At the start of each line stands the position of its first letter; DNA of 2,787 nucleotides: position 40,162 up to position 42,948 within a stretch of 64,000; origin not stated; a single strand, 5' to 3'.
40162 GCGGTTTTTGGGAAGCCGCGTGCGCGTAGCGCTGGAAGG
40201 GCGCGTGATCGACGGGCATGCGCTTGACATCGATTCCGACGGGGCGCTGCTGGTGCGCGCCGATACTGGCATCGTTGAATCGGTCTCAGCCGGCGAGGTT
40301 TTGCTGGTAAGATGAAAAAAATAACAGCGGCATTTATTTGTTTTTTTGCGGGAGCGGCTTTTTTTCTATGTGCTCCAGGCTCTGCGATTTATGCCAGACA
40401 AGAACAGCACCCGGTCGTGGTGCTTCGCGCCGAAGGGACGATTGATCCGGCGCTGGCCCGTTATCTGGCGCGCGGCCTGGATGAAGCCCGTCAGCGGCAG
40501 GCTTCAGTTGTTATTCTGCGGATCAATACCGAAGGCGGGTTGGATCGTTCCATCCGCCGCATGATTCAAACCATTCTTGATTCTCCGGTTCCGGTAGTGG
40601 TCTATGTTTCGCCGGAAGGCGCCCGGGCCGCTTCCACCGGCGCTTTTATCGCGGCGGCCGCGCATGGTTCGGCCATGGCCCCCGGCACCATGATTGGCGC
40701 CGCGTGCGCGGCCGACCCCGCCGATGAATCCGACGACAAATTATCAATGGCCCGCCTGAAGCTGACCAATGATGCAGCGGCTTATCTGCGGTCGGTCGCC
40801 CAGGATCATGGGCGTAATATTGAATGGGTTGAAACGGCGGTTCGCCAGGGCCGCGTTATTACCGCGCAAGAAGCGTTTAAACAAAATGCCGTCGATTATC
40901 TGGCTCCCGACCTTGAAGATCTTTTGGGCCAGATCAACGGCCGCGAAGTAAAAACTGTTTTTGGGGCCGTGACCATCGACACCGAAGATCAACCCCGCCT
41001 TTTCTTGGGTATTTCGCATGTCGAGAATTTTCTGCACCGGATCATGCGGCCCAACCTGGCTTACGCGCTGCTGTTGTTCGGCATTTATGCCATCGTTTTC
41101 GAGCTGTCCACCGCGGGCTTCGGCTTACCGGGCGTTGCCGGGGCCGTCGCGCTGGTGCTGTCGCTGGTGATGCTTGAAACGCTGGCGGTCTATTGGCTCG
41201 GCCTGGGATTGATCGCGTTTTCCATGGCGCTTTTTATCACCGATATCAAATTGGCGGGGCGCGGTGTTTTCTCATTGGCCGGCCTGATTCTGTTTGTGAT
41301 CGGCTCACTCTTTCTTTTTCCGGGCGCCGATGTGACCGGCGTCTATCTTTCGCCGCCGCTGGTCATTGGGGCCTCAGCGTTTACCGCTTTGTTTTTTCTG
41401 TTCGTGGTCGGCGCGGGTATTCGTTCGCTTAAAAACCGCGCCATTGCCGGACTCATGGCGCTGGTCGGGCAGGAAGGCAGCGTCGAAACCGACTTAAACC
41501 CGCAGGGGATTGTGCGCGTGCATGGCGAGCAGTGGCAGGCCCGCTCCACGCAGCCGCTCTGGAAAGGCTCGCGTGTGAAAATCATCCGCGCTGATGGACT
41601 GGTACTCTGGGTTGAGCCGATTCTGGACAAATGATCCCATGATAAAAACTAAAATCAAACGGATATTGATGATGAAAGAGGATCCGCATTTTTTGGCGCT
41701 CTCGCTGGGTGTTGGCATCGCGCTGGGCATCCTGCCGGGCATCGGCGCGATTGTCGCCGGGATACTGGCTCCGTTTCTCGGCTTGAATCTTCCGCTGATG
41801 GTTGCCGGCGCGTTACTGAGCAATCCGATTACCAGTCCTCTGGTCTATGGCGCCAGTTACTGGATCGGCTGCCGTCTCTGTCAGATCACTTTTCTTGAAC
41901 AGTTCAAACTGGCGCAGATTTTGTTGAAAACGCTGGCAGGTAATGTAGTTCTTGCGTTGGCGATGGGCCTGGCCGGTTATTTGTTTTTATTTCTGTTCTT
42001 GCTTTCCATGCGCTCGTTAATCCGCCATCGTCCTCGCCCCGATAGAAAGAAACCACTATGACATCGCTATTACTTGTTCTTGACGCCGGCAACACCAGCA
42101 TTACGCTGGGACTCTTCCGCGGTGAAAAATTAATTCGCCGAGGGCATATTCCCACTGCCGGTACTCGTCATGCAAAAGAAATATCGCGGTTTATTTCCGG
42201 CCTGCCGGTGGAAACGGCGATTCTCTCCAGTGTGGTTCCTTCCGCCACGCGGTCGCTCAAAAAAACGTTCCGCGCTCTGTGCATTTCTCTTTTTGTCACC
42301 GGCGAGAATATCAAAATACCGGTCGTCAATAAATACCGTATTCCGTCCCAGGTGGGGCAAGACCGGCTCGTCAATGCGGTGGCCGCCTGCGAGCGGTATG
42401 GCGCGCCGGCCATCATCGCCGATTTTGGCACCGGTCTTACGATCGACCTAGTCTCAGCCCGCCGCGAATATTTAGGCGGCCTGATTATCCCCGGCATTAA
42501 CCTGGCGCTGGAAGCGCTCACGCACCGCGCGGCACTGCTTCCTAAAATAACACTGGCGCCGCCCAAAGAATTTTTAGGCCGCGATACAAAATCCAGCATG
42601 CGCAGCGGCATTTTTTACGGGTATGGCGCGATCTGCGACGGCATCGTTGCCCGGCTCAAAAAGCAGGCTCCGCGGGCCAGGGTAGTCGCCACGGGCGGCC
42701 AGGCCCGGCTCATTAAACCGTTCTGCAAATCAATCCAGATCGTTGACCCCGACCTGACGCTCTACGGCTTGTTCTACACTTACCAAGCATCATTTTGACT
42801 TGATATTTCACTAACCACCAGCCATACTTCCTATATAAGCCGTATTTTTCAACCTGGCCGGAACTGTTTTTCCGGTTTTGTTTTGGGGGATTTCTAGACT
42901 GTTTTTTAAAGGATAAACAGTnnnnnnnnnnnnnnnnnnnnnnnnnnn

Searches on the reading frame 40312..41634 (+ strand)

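Call 31: search_protein_families(library=pfam, proteins=[window:40312-41634:+], max_evalue=0.00001)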
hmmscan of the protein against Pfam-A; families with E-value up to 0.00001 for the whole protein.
window:40312-41634:+ (440 aa): 3 families
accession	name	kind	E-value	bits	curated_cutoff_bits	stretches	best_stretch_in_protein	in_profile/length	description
PF25145.1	NfeD1b_N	-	3.6e-18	66.3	40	1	35-178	2-147/189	NfeD1b, N-terminal domain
PF01957.25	NfeD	-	1.9e-17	63.7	29.1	1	383-436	3-57/57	NfeD-like C-terminal, partner-binding domain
PF24961.1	NfeD_membrane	-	6.1e-17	62.2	26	1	248-366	1-117/119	NfeD integral membrane domain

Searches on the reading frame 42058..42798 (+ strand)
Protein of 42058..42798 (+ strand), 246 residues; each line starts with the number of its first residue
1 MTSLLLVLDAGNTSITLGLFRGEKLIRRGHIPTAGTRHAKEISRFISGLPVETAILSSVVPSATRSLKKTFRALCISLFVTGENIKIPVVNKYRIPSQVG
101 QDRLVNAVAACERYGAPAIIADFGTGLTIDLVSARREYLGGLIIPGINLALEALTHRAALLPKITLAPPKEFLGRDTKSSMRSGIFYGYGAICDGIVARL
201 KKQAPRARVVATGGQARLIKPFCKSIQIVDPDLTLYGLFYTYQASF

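Call 70: search_protein_families(library=pfam, proteins=[window:42058-42798:+], max_evalue=0.00001)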
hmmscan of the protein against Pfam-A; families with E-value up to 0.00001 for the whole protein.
window:42058-42798:+ (246 aa): 1 family
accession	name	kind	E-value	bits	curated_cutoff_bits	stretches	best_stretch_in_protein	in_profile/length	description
PF03309.20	Pan_kinase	-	2.7e-55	187.8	24.7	1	5-199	1-205/205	Type III pantothenate kinase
